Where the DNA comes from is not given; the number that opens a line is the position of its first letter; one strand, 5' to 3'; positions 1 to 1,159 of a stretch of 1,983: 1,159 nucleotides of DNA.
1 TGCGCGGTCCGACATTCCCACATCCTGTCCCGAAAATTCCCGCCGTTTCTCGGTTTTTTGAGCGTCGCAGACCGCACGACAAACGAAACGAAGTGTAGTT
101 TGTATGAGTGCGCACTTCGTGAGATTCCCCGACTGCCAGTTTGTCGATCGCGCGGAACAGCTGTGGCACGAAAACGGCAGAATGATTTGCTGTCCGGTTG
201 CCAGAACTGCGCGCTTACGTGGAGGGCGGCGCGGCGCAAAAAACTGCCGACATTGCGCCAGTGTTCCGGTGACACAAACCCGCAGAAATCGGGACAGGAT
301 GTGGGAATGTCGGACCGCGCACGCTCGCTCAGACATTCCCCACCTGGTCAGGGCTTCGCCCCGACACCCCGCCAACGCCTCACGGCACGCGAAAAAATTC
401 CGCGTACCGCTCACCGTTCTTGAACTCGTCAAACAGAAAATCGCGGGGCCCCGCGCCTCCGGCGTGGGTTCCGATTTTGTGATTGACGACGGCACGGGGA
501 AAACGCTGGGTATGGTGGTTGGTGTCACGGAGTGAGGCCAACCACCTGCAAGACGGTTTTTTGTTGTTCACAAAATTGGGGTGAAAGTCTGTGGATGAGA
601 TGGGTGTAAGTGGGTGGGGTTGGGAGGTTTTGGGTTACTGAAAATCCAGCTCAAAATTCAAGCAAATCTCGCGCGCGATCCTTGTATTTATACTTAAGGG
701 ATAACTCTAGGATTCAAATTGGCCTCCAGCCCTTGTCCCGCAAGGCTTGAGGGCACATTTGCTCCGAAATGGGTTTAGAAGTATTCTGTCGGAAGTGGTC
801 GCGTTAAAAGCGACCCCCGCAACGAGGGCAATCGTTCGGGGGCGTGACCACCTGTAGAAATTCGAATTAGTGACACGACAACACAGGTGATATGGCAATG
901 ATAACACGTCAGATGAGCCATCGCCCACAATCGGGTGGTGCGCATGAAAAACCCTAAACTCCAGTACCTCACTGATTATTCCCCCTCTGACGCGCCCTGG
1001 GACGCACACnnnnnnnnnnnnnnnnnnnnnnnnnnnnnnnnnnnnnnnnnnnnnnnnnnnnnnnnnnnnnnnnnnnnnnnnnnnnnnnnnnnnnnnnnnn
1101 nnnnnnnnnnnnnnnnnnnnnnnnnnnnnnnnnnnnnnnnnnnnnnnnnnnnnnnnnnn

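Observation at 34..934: About 1 kb without a credible gene: no copy-control, mobilisation or selectable function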

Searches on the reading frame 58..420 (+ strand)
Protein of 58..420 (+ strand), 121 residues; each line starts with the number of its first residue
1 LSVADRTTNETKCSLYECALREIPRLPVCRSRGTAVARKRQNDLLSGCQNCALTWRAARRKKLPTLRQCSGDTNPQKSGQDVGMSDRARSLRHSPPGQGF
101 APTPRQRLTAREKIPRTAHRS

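Call 20: search_protein_families(library=pfam, proteins=[window:58-420:+], max_evalue=1)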
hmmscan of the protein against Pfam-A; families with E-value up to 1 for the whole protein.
window:58-420:+ (121 aa): 0 families

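Call 21: search_protein_families(library=ncbifam, proteins=[window:58-420:+], max_evalue=1)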
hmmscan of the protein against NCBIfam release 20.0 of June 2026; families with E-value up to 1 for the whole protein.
window:58-420:+ (121 aa): 1 family
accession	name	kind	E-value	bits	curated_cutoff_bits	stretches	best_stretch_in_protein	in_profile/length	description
TIGR02419.1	C4_traR_proteo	subfamily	0.32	11.6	59.7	1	37-69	21-56/64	phage/conjugal plasmid C-4 type zinc finger protein, TraR family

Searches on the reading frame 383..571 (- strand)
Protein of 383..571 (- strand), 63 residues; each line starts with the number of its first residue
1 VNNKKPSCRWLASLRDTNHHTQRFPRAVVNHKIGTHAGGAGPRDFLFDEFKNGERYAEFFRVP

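Call 20: search_protein_families(library=pfam, proteins=[window:383-571:-], max_evalue=1)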
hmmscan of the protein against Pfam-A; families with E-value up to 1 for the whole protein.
window:383-571:- (63 aa): 0 families

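Call 21: search_protein_families(library=ncbifam, proteins=[window:383-571:-], max_evalue=1)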
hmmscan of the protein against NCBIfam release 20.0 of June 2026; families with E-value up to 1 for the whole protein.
window:383-571:- (63 aa): 1 family
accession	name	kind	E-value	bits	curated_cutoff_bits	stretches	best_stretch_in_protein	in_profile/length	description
TIGR03061.1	pip_yhgE_Nterm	subfamily_domain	0.15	11.7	96.15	1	10-39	30-59/164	YhgE/Pip family protein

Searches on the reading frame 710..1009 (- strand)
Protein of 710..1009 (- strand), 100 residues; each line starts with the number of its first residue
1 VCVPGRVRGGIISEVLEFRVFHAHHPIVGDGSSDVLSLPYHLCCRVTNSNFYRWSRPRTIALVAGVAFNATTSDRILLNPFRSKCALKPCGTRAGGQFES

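Call 20: search_protein_families(library=pfam, proteins=[window:710-1009:-], max_evalue=1)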
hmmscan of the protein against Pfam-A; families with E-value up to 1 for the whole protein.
window:710-1009:- (100 aa): 0 families

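Call 21: search_protein_families(library=ncbifam, proteins=[window:710-1009:-], max_evalue=1)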
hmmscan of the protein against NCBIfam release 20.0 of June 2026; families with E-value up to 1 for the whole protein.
window:710-1009:- (100 aa): 0 families
